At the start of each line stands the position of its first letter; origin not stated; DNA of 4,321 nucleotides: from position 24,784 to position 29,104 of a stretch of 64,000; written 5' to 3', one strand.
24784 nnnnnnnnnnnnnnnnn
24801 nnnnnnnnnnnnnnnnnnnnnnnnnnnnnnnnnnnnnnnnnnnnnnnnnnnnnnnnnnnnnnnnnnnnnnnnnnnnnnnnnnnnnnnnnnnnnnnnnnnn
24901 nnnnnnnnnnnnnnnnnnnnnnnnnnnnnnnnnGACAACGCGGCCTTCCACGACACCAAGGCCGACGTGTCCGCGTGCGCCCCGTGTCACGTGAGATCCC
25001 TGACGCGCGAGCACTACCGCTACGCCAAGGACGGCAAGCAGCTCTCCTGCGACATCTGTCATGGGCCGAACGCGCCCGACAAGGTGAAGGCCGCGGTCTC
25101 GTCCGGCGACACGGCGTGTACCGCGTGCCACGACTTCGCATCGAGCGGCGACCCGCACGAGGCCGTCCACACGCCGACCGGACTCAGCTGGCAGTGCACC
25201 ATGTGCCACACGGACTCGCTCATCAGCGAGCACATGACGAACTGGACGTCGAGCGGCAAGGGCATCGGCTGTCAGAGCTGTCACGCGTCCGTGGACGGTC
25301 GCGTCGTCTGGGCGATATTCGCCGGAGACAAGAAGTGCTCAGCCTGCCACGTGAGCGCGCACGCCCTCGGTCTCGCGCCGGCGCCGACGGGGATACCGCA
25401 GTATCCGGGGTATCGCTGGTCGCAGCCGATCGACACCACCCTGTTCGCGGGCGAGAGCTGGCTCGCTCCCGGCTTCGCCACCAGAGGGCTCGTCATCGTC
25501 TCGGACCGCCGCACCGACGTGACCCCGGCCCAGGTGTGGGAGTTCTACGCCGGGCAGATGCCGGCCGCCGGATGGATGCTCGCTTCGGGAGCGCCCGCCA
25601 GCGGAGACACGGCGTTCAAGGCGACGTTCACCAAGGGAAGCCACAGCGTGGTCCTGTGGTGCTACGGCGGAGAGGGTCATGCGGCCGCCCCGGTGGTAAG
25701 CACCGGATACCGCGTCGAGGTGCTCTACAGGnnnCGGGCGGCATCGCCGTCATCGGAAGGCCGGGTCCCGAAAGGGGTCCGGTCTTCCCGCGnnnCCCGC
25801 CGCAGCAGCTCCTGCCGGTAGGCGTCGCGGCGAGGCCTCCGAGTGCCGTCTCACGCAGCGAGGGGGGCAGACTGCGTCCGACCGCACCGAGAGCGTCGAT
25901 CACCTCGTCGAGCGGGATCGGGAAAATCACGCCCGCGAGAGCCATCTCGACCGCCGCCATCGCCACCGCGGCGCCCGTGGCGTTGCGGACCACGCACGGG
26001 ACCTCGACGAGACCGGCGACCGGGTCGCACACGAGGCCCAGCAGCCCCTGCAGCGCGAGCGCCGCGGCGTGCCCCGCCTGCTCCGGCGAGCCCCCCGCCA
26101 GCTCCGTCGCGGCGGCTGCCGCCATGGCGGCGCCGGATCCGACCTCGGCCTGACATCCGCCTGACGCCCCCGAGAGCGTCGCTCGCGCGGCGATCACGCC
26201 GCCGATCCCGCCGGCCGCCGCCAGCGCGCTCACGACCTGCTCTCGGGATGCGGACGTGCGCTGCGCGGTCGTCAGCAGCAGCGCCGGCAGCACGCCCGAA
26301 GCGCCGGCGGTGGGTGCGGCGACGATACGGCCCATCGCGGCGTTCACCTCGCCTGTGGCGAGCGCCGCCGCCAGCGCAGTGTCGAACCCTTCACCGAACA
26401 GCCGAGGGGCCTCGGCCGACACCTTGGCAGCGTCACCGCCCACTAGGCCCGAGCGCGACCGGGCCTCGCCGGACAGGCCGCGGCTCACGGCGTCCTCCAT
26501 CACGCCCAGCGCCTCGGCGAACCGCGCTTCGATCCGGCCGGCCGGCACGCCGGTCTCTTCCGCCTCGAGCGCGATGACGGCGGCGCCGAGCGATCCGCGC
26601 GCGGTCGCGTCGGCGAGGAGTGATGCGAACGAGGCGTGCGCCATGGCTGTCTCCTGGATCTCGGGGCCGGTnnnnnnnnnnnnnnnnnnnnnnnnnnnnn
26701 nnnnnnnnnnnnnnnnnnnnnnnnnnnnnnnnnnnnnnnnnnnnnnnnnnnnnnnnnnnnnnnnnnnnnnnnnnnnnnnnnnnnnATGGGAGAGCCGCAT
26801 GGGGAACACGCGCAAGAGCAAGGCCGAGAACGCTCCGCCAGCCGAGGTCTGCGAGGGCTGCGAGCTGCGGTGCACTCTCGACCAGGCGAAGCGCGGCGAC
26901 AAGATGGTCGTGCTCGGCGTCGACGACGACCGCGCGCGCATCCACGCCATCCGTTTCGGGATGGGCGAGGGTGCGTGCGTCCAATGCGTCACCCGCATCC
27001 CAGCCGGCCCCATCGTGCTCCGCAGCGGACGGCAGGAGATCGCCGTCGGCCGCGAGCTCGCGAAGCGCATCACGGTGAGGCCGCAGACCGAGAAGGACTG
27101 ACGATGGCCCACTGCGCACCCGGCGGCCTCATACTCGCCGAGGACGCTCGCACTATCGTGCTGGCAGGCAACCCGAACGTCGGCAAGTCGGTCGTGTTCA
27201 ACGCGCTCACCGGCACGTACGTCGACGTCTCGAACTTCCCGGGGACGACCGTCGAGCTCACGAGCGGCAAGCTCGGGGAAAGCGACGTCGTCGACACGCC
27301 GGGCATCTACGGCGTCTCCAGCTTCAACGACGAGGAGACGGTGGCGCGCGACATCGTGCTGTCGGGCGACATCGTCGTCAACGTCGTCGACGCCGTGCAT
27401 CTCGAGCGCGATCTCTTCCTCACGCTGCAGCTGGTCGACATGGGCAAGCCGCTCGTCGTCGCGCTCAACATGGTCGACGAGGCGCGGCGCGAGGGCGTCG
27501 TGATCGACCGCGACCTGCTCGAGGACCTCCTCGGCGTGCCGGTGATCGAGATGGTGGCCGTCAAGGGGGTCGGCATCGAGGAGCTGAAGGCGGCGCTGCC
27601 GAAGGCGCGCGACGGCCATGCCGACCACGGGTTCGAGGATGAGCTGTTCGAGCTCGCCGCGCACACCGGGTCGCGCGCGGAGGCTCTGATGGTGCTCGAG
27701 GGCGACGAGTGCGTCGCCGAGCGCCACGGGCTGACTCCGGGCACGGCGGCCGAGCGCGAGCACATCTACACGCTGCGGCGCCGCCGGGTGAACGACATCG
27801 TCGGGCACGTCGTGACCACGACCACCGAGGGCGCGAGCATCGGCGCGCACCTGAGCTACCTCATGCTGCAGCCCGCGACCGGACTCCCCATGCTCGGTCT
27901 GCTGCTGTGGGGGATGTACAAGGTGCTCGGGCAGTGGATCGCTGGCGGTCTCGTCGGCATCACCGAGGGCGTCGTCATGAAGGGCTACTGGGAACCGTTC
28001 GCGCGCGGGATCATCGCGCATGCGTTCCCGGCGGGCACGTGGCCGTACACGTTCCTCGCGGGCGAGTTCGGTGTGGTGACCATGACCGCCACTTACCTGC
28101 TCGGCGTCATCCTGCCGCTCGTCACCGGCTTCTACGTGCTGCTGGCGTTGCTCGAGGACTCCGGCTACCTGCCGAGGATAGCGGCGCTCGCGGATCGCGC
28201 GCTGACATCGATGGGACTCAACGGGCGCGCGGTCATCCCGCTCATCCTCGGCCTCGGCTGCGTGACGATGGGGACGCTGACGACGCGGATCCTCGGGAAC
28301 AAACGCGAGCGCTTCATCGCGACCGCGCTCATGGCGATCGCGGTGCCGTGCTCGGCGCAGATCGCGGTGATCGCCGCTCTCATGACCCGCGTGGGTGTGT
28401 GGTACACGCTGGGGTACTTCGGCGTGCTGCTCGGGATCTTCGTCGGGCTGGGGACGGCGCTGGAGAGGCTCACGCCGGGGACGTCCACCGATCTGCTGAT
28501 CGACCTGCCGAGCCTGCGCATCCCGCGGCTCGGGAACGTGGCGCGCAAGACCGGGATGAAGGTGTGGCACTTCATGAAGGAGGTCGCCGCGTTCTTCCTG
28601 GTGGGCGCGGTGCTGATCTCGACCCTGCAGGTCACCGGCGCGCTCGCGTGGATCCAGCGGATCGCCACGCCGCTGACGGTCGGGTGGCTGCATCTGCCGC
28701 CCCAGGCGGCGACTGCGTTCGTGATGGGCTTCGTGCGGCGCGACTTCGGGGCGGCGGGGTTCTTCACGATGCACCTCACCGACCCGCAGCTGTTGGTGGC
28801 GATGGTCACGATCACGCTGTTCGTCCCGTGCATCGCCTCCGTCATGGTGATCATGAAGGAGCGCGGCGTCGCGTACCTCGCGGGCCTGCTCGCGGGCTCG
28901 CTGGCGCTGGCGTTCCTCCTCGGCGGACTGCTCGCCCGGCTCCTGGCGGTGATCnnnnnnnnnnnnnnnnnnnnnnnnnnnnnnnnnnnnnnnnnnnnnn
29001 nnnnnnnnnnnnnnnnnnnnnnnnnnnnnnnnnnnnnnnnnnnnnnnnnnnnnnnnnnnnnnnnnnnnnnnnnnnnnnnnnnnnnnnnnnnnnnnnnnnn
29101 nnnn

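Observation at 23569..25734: Secreted decaheme-motif protein fused to three Ig-like repeats in an Actinomycetota-like genome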

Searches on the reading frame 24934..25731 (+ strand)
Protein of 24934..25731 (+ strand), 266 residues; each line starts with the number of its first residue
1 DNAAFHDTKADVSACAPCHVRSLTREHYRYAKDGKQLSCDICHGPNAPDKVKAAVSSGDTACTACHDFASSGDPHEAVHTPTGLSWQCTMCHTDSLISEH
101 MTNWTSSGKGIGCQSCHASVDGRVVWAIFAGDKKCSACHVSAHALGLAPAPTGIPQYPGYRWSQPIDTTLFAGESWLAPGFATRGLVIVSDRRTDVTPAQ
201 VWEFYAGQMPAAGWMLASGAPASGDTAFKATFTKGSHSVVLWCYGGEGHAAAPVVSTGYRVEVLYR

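Call 30: find_homologous_proteins(query=A2, max_evalue=1e-10)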
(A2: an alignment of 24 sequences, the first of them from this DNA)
Query A2 (24 sequences) (266 aa, profile of the alignment): 4 proteins with E <= 1e-10 among 8000 candidates.
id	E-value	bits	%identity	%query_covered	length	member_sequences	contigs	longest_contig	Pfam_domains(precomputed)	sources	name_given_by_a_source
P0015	1.8e-85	304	79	93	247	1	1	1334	PF14537.12,PF27226.1,PF14522.12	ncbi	-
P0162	1.3e-56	210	35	69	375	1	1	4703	PF14522.12,PF22113.2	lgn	-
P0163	8.9e-35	138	40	53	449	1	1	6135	PF14537.12,PF14522.12,PF22113.2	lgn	-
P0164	2.3e-22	97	48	48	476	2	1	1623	PF14522.12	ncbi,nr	ncbi:MAG: hypothetical protein Q8K89_11125, partial [Actinomycetota bacterium]|nr:hypothetical prote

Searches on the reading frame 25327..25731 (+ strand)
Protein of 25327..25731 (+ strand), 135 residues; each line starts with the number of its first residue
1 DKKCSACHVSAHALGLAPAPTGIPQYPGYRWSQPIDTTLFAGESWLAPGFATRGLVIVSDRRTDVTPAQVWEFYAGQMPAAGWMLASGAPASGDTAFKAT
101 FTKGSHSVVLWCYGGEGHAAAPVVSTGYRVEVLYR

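Call 33: find_homologous_proteins(query=A3, max_evalue=0.00001)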
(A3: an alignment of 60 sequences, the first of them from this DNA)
Query A3 (60 sequences) (135 aa, profile of the alignment): 3 proteins with E <= 0.00001 among 733 candidates.
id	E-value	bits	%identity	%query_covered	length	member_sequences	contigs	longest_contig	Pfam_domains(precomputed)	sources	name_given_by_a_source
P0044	3.0e-52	194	49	100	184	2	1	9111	PF27226.1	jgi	jgi:transcription elongation factor Elf1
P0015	4.6e-45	171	82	100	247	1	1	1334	PF14537.12,PF27226.1,PF14522.12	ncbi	-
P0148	2.2e-37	146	47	87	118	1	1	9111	PF27226.1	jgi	jgi:hypothetical protein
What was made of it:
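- Tried and rejected: find_homologous_proteins with profiles of the heme plus C-terminal module (A2) and of the C-terminal domain (A3) returned only 4 and 3 proteins, because of limits in its word index (calls 30, 33).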

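Call 34: search_solved_structures(query=A3, max_evalue=10)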
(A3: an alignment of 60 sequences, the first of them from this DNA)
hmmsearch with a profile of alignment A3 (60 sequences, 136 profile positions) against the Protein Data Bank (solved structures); distinct sequences matched with E-value up to 10: 2.
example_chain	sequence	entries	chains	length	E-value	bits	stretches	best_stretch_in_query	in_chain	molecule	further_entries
7o0u_C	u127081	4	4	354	1.3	12.3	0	2-29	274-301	MULTIHEME_CYTC domain-containing protein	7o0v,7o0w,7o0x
7y7a_G7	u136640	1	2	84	1.4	12.1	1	2-49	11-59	Cytochrome c6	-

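Call 56: predict_structure(alignment_id=A6)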
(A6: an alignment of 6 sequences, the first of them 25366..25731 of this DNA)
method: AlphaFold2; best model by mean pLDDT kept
length: 122 residues; sequences in the alignment: 6
mean_pLDDT: 80.5   pTM: 0.74
mean pLDDT of the five models: 80.5, 72.5, 70.8, 67.1, 65.3
residues with pLDDT >= 90: 24; 70-90: 79; 50-70: 13; < 50: 6
segments of 3 or more residues with pLDDT < 50: 1-3
pLDDT, mean of each block of 10 residues (from residue 1): 62 87 83 74 85 90 94 89 88 86 55 75 78
secondary structure, 60 per line:
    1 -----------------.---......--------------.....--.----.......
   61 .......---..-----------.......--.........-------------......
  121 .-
elements in order: H24-27 E42-46 H54-67 E84-90 E93-101 E115-121

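Call 63: fold_search(model_id=the predicted structure, library=pdb)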
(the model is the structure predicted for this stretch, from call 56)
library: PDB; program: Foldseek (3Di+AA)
matches with E <= 10: 576; with E <= 0.001: 0
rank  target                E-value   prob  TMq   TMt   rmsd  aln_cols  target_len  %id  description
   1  4ch3                  1.9e-01  0.51  0.35  0.19   5.5        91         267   10  Structure of pyrrolysyl-tRNA synthetase in complex with adenylated butyryl lysine (released 2014-03-19)
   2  6ezd_C                2.6e-01  0.35  0.31  0.18   5.6        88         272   16  Pyrrolysyl-tRNA synthetase from Canditatus Methanomethylophilus alvus (MmaPylRS) (released 2018-12-12)
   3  5ft0_A                2.6e-01  0.13  0.24  0.12  14.1       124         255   14  Crystal structure of gp37(Dip) from bacteriophage phiKZ (released 2016-08-03)
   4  6xrr_D                3.2e-01  0.23  0.28  0.25   7.2        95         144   19  Structure of SciW bound to the Rhs1 Transmembrane Domain from Salmonella typhimurium (released 2020-12-30)
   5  8ifj_A                3.4e-01  0.30  0.31  0.17   5.7        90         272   11  Crystal structure of pyrrolysyl-tRNA synthetase from methanogenic archaeon ISO4-G1 (released 2023-03-15)
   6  8ifj_J                3.6e-01  0.41  0.34  0.20   5.3        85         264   13  Crystal structure of pyrrolysyl-tRNA synthetase from methanogenic archaeon ISO4-G1 (released 2023-03-15)
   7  2zni_A                3.9e-01  0.33  0.33  0.18   5.5        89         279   15  Crystal structure of Pyrrolysyl-tRNA synthetase-tRNA(Pyl) complex from Desulfitobacterium hafniense (released 2008-12-30)
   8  6ezd_A                4.1e-01  0.33  0.32  0.18   5.9        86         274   17  Pyrrolysyl-tRNA synthetase from Canditatus Methanomethylophilus alvus (MmaPylRS) (released 2018-12-12)
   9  6ezd_D                4.1e-01  0.30  0.32  0.18   5.5        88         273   14  Pyrrolysyl-tRNA synthetase from Canditatus Methanomethylophilus alvus (MmaPylRS) (released 2018-12-12)
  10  7rsm_A                4.3e-01  0.41  0.35  0.19   5.1        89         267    8  Crystal structure of pyrrolysyl-tRNA synthetase (N346D/C348S/Y384F) in complex with o-Chlorophenylalanine and AMP-PNP (released 2022-07-20)
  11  5ft1_K                4.3e-01  0.16  0.23  0.13  13.8        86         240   16  Crystal structure of gp37(Dip) from bacteriophage phiKZ bound to RNase E of Pseudomonas aeruginosa (released 2016-08-03)
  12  5h7y_A                4.9e-01  0.47  0.39  0.21   5.8        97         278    7  Structure of immunity protein TplEi of T6SS from Pseudomonas aeruginosa complexed with "L" peptide (released 2017-10-04)
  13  4ch4                  4.9e-01  0.35  0.33  0.19   5.2        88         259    9  Structure of pyrrolysyl-tRNA synthetase in complex with adenylated crotonyl lysine (released 2014-03-26)
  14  8dqj_D                4.9e-01  0.33  0.33  0.19   6.4        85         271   13  Crystal structure of pyrrolysyl-tRNA synthetase from Methanomethylophilus alvus engineered for acridone amino acid (AS (released 2022-12-07)
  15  8dqg_D                4.9e-01  0.33  0.33  0.18   6.4        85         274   13  Crystal structure of pyrrolysyl-tRNA synthetase from Methanomethylophilus alvus engineered for acridone amino acid (RS (released 2022-12-07)
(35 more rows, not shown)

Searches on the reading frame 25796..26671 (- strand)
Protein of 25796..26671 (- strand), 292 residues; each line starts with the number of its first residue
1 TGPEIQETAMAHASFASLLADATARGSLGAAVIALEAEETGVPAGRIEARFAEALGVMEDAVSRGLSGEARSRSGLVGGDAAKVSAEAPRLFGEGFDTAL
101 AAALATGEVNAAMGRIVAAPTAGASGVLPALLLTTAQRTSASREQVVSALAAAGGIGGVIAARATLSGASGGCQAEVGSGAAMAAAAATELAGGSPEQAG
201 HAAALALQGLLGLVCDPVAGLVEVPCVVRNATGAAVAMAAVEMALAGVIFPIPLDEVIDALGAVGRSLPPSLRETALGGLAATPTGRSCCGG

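Call 8: search_protein_families(library=pfam, proteins=[window:25796-26671:-], max_evalue=0.001)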
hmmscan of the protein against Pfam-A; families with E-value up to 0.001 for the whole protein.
window:25796-26671:- (292 aa): 1 family
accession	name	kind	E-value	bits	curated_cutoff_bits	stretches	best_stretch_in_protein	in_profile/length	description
PF03313.21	SDH_alpha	-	1e-71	242.1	26.4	1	32-281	10-260/260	Serine dehydratase alpha chain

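Call 65: search_protein_families(library=ncbifam, proteins=[window:25796-26644:-], max_evalue=0.001)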
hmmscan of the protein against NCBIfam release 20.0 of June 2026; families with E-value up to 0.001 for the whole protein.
window:25796-26644:- (283 aa): 4 families
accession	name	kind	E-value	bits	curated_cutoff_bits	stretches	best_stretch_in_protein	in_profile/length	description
TIGR00718.1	sda_alpha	equivalog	4e-80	269.1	243.2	1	23-279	23-281/300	L-serine ammonia-lyase, iron-sulfur-dependent, subunit alpha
TIGR00720.1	sda_mono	equivalog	1.4e-49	169.2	345.1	1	13-273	179-448/450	L-serine ammonia-lyase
NF011614.0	PRK15040.1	equivalog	1.3e-38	133.2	873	1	38-273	205-449/454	L-serine ammonia-lyase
NF011598.0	PRK15023.1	equivalog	1.9e-36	126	942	1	92-273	266-449/454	L-serine ammonia-lyase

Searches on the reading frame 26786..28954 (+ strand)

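Call 8: search_protein_families(library=pfam, proteins=[window:26786-28954:+], max_evalue=0.001)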
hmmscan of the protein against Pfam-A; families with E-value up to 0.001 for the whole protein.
window:26786-28954:+ (723 aa): 4 families
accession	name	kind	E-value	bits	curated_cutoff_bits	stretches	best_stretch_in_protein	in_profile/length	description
PF02421.24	FeoB_N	-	2.7e-53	180.1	27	1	123-270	2-155/156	Ferrous iron transport protein B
PF07670.19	Gate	-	5.4e-29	101.1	29.6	2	441-533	3-101/104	Nucleoside recognition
PF01926.29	MMR_HSR1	-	1.2e-17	64.4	21.9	1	123-228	1-112/113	50S ribosome-binding GTPase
PF07664.17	FeoB_C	-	8.7e-07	29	26.6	1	545-592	5-54/54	Ferrous iron transport protein B C terminus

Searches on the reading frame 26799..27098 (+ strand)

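Call 65: search_protein_families(library=ncbifam, proteins=[window:26799-27098:+], max_evalue=0.001)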
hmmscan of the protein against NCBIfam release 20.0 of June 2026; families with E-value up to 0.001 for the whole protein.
window:26799-27098:+ (100 aa): 0 families

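Call 88: search_protein_families(library=pfam, proteins=[window:26799-27098:+], max_evalue=0.01)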
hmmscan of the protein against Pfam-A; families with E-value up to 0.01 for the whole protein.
window:26799-27098:+ (100 aa): 1 family
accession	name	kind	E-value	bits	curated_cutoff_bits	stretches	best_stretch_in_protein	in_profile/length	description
PF04023.20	FeoA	-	1.1e-10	41.8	23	1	26-95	2-74/74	FeoA domain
